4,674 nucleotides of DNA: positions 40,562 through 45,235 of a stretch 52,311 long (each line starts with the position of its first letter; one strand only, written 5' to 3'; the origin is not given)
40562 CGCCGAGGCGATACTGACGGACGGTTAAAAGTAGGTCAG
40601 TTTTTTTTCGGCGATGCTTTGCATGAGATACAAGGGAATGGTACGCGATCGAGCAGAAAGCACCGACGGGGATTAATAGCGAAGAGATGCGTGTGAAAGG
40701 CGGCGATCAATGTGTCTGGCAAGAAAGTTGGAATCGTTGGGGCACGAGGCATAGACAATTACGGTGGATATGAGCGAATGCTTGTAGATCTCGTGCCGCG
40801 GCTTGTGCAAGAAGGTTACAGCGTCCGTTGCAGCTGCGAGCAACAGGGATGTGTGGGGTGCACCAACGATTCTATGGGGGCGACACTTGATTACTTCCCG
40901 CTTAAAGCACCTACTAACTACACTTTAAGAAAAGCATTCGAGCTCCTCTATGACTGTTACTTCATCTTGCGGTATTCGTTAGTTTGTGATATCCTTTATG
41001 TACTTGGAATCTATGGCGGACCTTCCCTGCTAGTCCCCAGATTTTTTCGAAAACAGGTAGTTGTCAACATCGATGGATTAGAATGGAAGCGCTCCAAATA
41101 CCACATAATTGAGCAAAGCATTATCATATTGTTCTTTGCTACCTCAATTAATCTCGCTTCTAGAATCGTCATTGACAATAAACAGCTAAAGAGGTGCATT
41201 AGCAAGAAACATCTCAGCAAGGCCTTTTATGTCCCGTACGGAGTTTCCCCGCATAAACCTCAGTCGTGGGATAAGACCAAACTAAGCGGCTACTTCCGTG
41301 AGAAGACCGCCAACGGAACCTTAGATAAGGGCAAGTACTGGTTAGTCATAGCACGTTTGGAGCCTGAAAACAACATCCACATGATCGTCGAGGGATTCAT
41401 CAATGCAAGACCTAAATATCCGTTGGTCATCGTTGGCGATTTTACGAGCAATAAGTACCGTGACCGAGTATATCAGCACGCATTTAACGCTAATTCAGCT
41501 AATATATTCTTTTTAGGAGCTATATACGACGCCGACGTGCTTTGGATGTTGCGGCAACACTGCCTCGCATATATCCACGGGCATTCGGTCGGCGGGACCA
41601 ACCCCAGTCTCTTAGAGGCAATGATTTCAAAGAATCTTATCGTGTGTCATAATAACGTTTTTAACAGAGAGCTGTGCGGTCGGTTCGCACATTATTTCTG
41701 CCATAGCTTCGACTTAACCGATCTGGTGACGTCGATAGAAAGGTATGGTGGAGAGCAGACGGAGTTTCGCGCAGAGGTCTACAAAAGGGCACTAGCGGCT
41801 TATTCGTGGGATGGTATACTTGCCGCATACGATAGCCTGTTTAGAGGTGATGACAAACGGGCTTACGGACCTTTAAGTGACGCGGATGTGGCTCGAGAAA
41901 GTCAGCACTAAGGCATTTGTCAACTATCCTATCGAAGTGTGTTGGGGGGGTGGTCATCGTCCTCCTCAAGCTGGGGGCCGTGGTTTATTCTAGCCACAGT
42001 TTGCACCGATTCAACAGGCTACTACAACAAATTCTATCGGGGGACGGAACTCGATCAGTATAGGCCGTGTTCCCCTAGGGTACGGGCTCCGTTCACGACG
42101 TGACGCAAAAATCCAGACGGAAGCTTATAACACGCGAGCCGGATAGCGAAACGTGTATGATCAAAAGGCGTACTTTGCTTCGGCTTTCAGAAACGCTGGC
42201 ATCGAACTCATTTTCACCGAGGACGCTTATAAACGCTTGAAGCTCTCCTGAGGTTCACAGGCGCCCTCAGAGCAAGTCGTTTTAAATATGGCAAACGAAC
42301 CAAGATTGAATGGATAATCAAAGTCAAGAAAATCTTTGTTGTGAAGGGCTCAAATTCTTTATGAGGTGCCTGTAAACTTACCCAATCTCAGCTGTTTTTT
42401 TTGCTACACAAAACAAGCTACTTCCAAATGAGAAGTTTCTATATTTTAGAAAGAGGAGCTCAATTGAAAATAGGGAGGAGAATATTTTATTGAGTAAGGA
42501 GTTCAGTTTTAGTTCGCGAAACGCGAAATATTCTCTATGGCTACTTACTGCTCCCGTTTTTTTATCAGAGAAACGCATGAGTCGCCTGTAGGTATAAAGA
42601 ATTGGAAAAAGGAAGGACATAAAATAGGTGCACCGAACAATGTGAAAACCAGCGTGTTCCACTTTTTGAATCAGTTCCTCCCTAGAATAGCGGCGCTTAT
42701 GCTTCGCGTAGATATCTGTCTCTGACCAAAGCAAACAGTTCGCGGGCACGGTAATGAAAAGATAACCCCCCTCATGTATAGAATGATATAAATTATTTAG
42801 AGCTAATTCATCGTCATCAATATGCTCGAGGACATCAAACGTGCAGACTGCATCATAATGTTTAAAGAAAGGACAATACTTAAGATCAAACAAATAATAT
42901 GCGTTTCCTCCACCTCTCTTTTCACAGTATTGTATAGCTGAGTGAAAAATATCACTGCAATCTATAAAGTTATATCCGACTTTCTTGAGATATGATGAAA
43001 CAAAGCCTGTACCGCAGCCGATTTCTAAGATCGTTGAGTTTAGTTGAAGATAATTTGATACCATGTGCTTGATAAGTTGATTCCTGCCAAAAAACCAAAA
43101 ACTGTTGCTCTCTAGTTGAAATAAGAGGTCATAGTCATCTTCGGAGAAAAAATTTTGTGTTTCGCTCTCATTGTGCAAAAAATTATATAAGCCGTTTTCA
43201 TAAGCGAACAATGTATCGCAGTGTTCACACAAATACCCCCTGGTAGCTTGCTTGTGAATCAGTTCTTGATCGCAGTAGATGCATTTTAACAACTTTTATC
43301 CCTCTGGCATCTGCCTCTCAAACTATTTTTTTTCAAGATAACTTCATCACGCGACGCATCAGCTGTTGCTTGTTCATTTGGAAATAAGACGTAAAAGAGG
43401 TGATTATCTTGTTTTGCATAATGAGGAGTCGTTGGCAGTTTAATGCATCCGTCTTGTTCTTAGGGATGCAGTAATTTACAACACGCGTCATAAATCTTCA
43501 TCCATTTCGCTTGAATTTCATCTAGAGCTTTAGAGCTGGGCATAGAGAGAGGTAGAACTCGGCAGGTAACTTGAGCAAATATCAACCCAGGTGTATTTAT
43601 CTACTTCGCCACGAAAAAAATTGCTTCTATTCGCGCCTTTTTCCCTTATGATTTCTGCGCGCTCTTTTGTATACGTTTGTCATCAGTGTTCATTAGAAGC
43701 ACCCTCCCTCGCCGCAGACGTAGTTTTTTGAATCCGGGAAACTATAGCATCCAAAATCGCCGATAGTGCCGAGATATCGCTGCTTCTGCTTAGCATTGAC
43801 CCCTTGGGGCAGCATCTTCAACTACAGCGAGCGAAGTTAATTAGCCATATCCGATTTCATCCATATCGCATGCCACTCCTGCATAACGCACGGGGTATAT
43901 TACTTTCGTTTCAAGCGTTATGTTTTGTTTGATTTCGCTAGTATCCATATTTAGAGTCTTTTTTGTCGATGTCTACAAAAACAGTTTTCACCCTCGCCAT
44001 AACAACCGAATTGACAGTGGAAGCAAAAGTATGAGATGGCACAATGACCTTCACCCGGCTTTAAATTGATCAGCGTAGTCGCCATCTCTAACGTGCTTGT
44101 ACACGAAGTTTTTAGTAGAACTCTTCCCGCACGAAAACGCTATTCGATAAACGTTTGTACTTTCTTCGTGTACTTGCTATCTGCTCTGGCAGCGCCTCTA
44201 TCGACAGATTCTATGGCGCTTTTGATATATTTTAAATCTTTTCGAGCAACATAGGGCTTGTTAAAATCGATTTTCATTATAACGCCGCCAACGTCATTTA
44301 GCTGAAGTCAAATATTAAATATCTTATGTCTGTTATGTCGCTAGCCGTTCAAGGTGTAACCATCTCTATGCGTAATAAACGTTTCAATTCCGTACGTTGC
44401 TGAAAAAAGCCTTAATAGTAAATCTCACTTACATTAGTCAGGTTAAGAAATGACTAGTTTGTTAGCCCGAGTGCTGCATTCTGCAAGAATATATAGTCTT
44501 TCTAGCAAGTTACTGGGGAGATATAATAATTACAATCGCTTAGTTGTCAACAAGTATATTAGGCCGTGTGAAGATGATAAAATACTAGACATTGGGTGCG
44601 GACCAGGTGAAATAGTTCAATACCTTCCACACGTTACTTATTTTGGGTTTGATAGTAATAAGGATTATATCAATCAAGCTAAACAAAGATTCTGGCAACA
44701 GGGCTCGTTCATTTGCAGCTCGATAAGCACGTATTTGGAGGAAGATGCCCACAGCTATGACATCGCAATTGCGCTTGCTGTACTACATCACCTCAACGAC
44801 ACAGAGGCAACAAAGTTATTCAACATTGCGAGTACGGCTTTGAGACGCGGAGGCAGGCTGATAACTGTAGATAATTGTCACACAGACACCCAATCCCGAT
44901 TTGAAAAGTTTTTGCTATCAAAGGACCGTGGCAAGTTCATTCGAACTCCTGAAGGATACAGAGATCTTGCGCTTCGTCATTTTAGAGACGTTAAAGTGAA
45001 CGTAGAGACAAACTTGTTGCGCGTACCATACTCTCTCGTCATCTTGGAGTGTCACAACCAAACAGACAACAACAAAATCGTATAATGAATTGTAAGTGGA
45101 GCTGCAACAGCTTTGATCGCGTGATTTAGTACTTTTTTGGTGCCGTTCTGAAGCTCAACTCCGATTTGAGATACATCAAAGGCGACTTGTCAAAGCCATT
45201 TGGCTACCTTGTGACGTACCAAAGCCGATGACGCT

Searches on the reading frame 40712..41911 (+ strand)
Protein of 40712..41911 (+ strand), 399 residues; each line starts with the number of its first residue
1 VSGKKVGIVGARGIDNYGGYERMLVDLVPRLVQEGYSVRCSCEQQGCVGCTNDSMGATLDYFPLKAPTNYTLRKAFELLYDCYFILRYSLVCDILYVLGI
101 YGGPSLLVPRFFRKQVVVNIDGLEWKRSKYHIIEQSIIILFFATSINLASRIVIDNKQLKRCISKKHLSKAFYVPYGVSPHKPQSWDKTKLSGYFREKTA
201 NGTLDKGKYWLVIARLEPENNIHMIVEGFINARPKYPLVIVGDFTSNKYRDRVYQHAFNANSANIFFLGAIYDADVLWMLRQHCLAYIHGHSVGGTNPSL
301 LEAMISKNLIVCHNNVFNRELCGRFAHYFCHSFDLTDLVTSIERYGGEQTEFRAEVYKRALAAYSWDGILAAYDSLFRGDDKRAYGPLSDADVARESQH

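Call 30: search_protein_families(library=pfam, proteins=[window:40712-41911:+])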
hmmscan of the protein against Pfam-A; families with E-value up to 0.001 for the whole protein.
window:40712-41911:+ (399 aa): 2 families
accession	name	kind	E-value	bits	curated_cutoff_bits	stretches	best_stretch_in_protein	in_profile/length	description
PF00534.26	Glycos_transf_1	-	1.5e-10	41.3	26.4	1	200-347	8-157/172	Glycosyl transferases group 1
PF09314.17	DUF1972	-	1.4e-07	31.8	25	1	4-178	2-185/186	Domain of unknown function (DUF1972)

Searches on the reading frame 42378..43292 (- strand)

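Call 30: search_protein_families(library=pfam, proteins=[window:42378-43292:-])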
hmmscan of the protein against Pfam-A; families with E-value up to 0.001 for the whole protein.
window:42378-43292:- (304 aa): 6 families
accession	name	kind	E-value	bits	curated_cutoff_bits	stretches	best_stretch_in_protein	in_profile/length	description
PF13489.12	Methyltransf_23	-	3.9e-15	56.4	27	1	79-219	17-162/164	Methyltransferase domain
PF08241.18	Methyltransf_11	-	8.2e-12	46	21.2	1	89-180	1-95/95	Methyltransferase domain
PF08242.18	Methyltransf_12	-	2.9e-10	41.2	30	1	89-178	1-98/98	Methyltransferase domain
PF13649.12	Methyltransf_25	-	1.8e-08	35.4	27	1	88-176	1-97/97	Methyltransferase domain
PF13847.12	Methyltransf_31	-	0.00023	21.3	27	1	85-184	4-113/145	Methyltransferase domain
PF05175.20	MTS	-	0.00068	19.8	23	0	71-125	21-73/170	Methyltransferase small domain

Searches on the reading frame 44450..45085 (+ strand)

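Call 30: search_protein_families(library=pfam, proteins=[window:44450-45085:+])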
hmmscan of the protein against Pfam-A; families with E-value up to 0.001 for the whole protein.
window:44450-45085:+ (211 aa): 9 families
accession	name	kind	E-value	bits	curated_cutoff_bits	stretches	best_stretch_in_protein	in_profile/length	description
PF13649.12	Methyltransf_25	-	2.2e-13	51.1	27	1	45-135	1-97/97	Methyltransferase domain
PF08241.18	Methyltransf_11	-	3.2e-12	47.4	21.2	1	46-138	1-94/95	Methyltransferase domain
PF08242.18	Methyltransf_12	-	1.9e-11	44.9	30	1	46-137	1-98/98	Methyltransferase domain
PF13847.12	Methyltransf_31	-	1.5e-10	41.3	27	1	42-144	4-114/145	Methyltransferase domain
PF13489.12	Methyltransf_23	-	9.4e-09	35.6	27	1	41-160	22-138/164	Methyltransferase domain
PF05175.20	MTS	-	9.3e-06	25.8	23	1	41-154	31-153/170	Methyltransferase small domain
PF05891.18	Methyltransf_PK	-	7.7e-05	22.8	27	1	29-153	43-173/218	AdoMet dependent proline di-methyltransferase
PF00891.24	Methyltransf_2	-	7.8e-05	22.5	22.3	1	44-148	65-173/210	O-methyltransferase domain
PF02353.26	CMAS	-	0.00015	21.6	27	1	43-165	64-186/273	Mycolic acid cyclopropane synthetase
